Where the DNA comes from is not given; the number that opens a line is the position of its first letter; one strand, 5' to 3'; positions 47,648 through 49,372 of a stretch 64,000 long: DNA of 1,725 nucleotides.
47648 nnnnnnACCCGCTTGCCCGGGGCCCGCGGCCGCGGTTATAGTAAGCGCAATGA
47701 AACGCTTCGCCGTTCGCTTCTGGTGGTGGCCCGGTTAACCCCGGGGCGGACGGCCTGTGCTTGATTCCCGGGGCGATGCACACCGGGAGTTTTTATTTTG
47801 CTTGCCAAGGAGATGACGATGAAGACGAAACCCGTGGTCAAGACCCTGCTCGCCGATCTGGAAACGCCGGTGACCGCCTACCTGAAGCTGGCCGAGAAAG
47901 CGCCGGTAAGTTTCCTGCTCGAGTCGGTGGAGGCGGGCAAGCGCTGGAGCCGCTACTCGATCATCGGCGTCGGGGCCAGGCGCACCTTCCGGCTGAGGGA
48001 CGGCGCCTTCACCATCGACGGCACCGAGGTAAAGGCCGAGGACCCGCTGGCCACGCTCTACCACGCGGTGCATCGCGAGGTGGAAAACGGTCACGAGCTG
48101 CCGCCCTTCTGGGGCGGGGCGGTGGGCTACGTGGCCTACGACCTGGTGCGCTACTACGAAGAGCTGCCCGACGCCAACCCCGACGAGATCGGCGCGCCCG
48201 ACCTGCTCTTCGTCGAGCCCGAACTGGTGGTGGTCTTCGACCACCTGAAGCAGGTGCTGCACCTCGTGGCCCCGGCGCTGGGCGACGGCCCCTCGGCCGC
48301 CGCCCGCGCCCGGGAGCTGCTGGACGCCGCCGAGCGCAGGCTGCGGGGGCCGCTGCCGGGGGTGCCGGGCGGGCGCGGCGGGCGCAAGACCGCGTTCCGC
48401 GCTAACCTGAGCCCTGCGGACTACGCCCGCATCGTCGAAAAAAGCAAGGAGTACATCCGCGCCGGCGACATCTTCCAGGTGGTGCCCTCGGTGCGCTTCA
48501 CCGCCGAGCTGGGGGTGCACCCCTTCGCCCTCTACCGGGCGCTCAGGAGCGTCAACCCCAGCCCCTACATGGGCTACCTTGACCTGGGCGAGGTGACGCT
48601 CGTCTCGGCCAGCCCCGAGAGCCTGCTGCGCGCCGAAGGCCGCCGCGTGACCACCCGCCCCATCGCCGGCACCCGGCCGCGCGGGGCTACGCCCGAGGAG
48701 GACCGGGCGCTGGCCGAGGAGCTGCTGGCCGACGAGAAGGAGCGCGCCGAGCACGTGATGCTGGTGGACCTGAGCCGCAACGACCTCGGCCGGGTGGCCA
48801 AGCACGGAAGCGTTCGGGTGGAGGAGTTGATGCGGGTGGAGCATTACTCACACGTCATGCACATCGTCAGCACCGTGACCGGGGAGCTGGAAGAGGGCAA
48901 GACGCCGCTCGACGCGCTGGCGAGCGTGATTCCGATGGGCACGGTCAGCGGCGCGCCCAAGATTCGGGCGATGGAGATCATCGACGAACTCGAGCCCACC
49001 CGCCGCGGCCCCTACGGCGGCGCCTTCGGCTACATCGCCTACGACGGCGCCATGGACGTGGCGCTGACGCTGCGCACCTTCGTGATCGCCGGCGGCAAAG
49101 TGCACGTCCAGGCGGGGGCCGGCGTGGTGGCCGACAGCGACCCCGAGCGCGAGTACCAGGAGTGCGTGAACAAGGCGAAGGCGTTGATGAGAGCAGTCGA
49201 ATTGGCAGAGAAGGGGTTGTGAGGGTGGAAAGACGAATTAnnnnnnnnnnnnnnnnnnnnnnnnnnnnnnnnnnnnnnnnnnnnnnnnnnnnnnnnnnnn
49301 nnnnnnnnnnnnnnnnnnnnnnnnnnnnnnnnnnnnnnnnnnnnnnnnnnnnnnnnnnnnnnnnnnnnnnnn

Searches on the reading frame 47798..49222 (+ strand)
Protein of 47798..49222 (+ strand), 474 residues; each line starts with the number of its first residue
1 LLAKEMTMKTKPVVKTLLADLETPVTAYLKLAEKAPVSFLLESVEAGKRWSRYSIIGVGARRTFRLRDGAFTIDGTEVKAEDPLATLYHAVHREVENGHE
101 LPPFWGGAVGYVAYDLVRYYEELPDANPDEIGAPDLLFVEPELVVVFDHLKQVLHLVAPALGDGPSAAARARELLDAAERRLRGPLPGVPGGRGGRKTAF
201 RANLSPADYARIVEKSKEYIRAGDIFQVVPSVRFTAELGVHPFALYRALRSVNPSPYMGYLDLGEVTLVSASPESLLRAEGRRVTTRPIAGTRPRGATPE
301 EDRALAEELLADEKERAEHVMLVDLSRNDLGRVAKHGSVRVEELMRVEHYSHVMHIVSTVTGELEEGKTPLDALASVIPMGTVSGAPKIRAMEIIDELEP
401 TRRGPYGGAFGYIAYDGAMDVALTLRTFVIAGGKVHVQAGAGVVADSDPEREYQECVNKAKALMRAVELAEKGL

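Call 27: search_protein_families(library=pfam, proteins=[window:47798-49222:+], max_evalue=0.00001)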
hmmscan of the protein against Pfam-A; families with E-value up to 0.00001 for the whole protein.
window:47798-49222:+ (474 aa): 2 families
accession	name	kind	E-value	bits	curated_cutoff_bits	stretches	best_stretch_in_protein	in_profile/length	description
PF00425.24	Chorismate_bind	-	7.5e-95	317.8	27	1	207-459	3-257/257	chorismate binding enzyme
PF04715.19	Anth_synt_I_N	-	1.4e-37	129.5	23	1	20-156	1-140/140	Anthranilate synthase component I, N terminal region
